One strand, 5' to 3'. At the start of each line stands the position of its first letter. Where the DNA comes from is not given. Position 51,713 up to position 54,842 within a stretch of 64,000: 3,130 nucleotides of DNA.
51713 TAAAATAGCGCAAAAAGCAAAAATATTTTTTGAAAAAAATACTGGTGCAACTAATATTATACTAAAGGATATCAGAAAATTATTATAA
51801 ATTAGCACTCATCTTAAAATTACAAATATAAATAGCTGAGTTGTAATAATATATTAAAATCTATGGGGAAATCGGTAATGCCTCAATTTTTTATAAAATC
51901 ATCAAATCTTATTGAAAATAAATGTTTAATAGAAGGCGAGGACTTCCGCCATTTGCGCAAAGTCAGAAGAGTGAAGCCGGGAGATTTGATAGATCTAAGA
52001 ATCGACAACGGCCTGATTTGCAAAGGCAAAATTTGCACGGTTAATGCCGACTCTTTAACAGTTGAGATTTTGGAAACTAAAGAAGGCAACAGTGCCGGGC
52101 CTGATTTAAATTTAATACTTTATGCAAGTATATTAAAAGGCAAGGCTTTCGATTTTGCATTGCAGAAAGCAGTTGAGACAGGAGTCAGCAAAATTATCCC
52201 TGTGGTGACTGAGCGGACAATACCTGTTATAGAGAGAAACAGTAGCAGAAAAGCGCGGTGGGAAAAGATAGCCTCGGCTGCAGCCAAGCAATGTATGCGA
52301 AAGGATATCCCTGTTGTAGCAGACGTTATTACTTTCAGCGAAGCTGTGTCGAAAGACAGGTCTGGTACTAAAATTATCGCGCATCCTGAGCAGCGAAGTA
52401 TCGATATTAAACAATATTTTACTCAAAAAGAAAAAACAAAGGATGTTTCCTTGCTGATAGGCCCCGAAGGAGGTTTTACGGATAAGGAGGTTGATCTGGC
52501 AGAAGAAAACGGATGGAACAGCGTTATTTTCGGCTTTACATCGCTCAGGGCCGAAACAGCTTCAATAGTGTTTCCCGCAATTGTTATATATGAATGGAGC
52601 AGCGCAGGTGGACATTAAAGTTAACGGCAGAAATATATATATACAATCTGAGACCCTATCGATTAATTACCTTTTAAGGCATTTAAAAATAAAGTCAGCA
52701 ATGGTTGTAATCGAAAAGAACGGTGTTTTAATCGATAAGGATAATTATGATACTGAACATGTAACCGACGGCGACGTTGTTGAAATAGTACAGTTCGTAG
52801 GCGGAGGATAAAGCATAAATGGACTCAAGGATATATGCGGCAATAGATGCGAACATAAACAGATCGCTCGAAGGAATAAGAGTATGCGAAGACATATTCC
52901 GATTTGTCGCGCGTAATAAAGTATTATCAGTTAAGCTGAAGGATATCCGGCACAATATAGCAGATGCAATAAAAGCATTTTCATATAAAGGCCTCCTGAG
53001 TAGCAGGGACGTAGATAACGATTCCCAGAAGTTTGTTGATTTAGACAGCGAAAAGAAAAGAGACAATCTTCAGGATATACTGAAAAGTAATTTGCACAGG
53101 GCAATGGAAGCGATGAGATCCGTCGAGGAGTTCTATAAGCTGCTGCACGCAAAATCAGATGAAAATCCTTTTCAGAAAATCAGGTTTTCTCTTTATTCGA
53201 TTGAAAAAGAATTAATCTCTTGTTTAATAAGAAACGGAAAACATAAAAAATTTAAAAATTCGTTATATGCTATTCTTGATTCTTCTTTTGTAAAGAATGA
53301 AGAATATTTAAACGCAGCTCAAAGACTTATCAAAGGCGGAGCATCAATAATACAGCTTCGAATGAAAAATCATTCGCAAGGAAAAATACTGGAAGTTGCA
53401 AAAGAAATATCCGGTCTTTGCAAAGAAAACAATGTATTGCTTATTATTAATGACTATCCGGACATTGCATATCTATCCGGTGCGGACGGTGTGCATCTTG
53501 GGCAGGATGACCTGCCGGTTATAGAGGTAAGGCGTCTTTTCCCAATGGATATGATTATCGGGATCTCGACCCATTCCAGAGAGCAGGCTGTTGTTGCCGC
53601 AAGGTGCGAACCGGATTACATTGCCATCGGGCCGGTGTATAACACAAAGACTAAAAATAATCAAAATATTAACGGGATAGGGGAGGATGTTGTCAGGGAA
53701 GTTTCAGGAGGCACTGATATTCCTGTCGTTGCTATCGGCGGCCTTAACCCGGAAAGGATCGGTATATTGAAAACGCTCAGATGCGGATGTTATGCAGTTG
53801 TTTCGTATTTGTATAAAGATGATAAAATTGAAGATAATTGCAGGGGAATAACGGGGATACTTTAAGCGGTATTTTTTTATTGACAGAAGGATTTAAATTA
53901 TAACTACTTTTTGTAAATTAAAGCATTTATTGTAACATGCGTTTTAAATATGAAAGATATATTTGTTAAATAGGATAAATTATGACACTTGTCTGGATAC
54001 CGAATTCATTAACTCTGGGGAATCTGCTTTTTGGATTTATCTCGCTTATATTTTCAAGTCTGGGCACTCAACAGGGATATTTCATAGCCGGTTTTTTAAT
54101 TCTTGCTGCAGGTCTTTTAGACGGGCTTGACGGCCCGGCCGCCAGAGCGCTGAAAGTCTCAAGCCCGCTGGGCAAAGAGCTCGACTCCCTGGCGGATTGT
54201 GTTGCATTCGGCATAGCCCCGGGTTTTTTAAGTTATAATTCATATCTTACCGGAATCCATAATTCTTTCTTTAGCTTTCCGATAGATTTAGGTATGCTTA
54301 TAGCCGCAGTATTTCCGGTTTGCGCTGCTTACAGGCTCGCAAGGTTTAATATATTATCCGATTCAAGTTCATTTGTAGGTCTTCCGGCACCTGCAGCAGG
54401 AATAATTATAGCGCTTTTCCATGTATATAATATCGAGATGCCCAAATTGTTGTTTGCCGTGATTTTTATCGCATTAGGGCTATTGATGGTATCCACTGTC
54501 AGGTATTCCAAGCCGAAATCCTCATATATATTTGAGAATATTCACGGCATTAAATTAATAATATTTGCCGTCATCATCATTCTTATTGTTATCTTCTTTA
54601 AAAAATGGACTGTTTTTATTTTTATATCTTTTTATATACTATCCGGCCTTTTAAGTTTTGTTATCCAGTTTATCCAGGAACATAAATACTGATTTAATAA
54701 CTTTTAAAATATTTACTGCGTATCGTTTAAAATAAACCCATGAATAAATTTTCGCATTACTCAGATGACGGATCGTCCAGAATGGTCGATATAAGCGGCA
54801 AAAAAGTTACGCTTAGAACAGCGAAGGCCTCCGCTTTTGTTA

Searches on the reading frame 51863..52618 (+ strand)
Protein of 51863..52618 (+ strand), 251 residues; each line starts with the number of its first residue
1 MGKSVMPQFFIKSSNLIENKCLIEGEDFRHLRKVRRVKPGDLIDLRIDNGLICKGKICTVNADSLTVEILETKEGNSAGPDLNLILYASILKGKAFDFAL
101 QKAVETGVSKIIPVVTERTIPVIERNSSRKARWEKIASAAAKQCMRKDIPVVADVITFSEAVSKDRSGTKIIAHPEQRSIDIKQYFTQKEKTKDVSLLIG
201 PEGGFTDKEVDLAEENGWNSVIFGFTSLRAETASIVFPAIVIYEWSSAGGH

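Call 70: search_protein_families(library=pfam, proteins=[window:51863-52618:+], max_evalue=0.00001)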
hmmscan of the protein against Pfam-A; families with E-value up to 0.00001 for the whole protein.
window:51863-52618:+ (251 aa): 2 families
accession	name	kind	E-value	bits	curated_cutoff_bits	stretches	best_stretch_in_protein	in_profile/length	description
PF04452.19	Methyltrans_RNA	-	6.7e-42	143.3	23.9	1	82-240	5-163/165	RNA methyltransferase domain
PF20260.4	PUA_4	-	1.5e-08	35.1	23.9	1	23-70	1-48/48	RNA methyltransferase PUA domain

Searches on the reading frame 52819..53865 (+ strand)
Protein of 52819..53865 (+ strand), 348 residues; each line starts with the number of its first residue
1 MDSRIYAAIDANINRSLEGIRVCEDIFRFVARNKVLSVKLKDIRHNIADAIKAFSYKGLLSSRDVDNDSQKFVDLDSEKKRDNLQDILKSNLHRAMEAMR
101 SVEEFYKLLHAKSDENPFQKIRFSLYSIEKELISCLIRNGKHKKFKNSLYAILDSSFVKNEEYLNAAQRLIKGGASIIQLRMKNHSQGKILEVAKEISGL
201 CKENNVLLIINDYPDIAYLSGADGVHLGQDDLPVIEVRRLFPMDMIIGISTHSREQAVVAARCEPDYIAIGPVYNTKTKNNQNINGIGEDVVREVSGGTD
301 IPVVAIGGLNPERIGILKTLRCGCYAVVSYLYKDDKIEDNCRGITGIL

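Call 70: search_protein_families(library=pfam, proteins=[window:52819-53865:+], max_evalue=0.00001)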
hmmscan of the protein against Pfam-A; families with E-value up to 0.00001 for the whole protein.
window:52819-53865:+ (348 aa): 2 families
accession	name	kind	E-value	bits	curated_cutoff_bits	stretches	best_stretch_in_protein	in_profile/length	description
PF02581.23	TMP-TENI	-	2e-51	174.4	27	1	149-329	1-178/180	Thiamine monophosphate synthase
PF17792.6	ThiD2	-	5.1e-34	117.8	23.5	1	9-131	3-124/124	ThiD2 family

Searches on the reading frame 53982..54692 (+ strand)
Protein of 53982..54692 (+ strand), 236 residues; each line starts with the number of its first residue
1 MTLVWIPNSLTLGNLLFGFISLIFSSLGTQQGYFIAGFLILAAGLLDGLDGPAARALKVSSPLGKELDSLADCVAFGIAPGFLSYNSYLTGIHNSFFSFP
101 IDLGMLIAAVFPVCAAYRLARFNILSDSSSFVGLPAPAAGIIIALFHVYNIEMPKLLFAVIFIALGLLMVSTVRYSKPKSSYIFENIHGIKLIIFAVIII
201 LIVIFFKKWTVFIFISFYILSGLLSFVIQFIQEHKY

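Call 70: search_protein_families(library=pfam, proteins=[window:53982-54692:+], max_evalue=0.00001)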
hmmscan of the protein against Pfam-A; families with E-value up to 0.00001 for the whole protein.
window:53982-54692:+ (236 aa): 1 family
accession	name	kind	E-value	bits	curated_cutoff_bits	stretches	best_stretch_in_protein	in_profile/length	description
PF01066.26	CDP-OH_P_transf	-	8.6e-19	68.9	22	1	5-164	2-144/152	CDP-alcohol phosphatidyltransferase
